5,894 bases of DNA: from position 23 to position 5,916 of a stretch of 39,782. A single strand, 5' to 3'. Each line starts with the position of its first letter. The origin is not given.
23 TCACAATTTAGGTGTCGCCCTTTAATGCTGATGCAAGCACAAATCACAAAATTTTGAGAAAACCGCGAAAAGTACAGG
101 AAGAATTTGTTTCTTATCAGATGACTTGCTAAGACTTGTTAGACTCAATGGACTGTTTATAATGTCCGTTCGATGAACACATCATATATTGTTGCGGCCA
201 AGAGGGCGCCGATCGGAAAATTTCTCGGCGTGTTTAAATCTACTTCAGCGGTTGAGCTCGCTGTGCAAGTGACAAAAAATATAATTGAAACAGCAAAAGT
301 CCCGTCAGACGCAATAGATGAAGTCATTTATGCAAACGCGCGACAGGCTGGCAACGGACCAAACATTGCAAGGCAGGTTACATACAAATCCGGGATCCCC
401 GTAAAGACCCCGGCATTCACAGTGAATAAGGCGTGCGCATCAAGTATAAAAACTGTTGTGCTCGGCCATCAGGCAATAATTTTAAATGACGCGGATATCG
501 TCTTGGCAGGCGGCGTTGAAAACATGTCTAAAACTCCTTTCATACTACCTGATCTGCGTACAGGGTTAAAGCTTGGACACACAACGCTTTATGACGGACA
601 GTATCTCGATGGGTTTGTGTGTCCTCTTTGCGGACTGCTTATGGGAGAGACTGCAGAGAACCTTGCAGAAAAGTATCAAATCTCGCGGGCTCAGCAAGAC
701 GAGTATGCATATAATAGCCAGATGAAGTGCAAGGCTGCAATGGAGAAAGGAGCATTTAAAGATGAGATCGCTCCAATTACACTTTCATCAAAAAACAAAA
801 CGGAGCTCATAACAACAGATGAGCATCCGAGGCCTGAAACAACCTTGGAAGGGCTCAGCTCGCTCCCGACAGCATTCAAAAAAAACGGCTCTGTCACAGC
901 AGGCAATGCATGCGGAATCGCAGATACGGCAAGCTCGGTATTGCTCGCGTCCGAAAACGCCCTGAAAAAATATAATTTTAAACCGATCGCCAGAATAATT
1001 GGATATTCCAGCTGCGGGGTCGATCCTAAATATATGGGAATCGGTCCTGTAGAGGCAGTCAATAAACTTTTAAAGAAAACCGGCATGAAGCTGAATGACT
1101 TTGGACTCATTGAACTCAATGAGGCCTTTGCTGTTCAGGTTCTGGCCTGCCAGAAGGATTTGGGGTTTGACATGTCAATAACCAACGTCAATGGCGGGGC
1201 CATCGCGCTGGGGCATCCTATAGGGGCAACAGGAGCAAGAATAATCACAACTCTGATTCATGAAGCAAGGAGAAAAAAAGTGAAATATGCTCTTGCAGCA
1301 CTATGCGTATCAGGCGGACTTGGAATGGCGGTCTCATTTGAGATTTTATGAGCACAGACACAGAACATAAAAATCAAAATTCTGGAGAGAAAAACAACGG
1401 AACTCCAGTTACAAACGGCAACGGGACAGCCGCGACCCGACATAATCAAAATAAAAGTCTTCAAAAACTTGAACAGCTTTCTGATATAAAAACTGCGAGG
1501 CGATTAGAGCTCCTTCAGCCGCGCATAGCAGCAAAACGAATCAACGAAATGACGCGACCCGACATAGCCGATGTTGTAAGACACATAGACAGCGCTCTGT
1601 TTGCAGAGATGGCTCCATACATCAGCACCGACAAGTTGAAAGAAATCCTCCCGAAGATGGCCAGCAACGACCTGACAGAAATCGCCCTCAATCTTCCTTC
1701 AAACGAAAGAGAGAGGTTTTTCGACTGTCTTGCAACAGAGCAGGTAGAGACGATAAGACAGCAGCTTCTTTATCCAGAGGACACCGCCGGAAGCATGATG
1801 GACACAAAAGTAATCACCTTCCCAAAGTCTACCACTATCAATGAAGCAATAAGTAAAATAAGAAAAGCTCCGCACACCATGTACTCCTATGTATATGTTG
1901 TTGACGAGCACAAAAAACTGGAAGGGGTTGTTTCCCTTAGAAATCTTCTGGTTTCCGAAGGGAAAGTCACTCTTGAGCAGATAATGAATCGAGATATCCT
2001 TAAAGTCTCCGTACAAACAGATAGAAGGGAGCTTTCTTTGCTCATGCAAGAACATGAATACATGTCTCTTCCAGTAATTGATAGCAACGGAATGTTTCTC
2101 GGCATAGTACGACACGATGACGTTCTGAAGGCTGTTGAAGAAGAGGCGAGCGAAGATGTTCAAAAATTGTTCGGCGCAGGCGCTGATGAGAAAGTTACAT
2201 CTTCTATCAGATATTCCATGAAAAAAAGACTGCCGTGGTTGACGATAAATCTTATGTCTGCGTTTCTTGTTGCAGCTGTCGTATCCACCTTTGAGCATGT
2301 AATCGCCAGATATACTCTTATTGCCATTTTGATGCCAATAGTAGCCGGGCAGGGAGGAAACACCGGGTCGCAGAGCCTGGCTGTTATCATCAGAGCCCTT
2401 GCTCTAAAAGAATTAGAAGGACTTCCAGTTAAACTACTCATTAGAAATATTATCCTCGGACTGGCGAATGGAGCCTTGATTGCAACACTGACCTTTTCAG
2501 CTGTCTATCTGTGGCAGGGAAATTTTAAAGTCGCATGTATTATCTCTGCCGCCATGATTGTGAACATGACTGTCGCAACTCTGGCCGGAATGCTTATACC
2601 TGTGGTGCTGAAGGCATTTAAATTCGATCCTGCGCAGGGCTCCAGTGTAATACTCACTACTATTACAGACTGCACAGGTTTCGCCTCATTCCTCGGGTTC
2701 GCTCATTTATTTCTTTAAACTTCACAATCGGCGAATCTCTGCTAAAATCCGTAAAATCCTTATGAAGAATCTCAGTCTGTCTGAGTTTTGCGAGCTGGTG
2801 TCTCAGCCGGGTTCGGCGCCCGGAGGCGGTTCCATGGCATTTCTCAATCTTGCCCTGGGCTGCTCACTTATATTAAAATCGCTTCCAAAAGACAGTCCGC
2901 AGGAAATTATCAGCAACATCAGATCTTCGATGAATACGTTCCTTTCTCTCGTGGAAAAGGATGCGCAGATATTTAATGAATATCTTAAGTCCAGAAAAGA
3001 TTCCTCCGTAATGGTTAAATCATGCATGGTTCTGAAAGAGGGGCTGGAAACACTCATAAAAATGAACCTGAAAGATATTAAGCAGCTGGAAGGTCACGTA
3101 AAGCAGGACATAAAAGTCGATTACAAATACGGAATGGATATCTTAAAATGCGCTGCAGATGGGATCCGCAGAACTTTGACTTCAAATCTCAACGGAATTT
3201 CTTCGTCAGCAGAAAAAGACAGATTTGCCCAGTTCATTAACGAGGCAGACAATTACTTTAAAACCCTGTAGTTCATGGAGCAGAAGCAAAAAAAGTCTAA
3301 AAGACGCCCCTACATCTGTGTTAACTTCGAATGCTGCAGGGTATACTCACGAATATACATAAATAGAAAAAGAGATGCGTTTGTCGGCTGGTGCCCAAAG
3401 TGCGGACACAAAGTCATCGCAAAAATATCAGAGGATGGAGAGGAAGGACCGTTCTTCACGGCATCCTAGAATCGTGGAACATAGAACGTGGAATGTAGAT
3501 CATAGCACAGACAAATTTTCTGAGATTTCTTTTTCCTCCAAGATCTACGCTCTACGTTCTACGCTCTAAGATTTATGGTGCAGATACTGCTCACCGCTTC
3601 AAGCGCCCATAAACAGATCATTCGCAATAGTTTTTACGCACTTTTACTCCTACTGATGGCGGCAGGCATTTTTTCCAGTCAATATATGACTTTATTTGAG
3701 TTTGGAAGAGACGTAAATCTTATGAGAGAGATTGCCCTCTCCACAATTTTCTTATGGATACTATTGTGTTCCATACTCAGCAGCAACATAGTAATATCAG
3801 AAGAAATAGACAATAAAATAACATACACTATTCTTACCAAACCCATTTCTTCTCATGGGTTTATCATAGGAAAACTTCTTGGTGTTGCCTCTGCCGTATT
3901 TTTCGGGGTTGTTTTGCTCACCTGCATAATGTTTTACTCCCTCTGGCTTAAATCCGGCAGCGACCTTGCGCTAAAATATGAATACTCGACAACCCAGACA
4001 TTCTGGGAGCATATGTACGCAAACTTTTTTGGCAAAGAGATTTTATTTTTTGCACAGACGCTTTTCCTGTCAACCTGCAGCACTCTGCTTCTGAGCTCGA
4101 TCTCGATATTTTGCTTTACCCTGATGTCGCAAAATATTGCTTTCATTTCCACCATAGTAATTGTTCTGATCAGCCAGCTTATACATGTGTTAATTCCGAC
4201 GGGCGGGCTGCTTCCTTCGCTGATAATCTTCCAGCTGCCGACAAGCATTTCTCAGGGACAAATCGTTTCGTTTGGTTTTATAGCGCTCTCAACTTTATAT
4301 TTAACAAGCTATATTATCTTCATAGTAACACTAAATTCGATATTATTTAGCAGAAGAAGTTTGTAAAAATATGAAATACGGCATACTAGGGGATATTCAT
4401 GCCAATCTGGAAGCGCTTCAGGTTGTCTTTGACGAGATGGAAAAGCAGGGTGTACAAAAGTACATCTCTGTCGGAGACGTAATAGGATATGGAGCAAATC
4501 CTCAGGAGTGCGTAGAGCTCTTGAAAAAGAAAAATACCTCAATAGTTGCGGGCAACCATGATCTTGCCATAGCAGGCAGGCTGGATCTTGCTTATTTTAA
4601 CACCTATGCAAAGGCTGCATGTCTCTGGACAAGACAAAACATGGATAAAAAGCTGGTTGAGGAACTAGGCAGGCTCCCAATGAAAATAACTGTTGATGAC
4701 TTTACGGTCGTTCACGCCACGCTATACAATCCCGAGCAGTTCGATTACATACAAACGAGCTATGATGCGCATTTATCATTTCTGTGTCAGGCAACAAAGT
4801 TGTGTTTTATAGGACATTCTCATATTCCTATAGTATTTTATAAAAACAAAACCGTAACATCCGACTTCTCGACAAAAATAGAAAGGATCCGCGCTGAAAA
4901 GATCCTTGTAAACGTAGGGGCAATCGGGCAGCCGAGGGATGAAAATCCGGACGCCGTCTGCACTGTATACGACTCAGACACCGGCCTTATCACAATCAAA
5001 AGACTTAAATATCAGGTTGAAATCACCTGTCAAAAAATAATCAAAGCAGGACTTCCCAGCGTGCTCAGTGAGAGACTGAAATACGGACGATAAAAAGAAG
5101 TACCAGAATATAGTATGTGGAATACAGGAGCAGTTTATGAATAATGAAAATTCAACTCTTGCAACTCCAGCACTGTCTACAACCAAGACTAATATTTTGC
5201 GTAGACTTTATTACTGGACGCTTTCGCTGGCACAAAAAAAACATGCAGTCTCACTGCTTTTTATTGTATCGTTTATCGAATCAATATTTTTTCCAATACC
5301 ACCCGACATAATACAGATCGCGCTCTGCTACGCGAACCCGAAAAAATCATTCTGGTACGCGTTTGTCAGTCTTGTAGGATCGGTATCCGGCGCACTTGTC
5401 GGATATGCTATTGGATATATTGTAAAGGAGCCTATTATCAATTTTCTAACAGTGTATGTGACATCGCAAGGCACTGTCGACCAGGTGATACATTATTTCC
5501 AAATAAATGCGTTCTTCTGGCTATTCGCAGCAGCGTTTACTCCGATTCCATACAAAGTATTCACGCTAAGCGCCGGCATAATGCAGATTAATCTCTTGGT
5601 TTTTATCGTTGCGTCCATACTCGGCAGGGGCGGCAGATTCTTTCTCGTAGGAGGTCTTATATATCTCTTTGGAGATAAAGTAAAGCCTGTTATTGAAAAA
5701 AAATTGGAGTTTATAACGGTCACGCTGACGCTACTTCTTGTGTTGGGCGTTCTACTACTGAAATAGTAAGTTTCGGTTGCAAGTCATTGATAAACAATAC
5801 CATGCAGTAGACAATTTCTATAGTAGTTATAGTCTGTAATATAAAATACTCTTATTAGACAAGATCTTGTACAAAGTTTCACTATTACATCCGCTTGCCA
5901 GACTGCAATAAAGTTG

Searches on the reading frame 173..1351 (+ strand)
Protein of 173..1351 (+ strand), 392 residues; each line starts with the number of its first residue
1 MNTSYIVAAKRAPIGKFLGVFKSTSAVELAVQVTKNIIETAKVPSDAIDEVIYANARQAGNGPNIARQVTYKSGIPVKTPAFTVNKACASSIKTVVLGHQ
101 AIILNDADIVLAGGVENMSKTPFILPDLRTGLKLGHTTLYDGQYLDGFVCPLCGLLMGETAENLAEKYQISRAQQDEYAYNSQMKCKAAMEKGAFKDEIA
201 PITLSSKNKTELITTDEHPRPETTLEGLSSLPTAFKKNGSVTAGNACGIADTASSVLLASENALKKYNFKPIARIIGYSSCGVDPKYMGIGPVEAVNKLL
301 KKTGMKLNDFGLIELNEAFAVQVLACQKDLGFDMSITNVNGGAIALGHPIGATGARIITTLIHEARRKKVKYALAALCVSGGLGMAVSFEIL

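Call 25: search_protein_families(library=pfam, proteins=[window:173-1351:+], max_evalue=0.001)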
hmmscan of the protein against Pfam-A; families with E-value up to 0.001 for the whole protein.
window:173-1351:+ (392 aa): 3 families
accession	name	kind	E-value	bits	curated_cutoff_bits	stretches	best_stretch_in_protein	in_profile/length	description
PF00108.29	Thiolase_N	-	3.1e-83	279.6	26.4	1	5-261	2-259/260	Thiolase, N-terminal domain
PF02803.24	Thiolase_C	-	5.3e-46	155.7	27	1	270-390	2-122/123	Thiolase, C-terminal domain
PF00109.32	ketoacyl-synt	-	9.8e-07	29.1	20.8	1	65-119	153-205/252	Beta-ketoacyl synthase, N-terminal domain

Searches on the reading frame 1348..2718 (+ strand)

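Call 25: search_protein_families(library=pfam, proteins=[window:1348-2718:+], max_evalue=0.001)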
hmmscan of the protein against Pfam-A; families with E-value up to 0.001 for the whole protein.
window:1348-2718:+ (456 aa): 3 families
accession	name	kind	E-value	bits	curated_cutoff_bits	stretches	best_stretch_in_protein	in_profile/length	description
PF01769.21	MgtE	-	9.2e-32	110.4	27.6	1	329-450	1-124/125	Divalent cation transporter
PF00571.33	CBS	-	6.3e-22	78.1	24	2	210-264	2-56/57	CBS domain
PF03448.22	MgtE_N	-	6.4e-10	39.9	25.9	1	49-145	6-102/102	MgtE intracellular N domain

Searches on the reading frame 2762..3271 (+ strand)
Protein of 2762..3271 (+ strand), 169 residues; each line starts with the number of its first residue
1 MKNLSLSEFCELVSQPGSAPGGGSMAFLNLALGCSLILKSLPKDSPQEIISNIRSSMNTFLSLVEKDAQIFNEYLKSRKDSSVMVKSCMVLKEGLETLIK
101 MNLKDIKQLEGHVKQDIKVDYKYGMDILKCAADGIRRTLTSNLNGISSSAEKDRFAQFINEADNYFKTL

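Call 25: search_protein_families(library=pfam, proteins=[window:2762-3271:+], max_evalue=0.001)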
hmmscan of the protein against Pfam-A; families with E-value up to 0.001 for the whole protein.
window:2762-3271:+ (169 aa): 1 family
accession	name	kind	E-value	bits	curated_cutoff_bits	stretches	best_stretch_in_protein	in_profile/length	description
PF04961.17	FTCD_C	-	1.9e-11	44.4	24.5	1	5-157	1-178/182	Formiminotransferase-cyclodeaminase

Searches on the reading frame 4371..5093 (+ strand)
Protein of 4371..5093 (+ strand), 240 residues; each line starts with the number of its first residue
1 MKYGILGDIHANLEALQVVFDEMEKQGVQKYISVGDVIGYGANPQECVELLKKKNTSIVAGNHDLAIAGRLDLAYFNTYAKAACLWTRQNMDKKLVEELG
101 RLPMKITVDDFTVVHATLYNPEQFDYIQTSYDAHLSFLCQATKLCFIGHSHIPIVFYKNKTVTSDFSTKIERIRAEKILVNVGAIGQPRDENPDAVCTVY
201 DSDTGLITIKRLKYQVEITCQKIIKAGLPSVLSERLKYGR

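Call 25: search_protein_families(library=pfam, proteins=[window:4371-5093:+], max_evalue=0.001)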
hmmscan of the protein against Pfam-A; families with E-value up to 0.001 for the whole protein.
window:4371-5093:+ (240 aa): 2 families
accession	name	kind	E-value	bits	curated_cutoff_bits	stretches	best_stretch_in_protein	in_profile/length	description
PF12850.12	Metallophos_2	-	1.2e-16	61.5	27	1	1-199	1-149/154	Calcineurin-like phosphoesterase superfamily domain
PF00149.33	Metallophos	-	9.4e-12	46.2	21.5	1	1-151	1-155/191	Calcineurin-like phosphoesterase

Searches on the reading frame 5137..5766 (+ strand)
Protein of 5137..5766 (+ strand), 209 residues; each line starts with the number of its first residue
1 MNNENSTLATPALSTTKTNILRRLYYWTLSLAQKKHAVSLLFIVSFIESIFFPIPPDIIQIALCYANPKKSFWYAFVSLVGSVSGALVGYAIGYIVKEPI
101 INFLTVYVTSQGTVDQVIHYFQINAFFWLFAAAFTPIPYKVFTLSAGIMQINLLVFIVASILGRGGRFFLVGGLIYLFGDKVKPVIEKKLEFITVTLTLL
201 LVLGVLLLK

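Call 25: search_protein_families(library=pfam, proteins=[window:5137-5766:+], max_evalue=0.001)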
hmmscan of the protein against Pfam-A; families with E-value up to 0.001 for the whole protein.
window:5137-5766:+ (209 aa): 1 family
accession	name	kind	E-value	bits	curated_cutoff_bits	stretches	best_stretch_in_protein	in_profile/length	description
PF09335.16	VTT_dom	-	7.2e-10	39.8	33.9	1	55-175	2-121/123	VTT domain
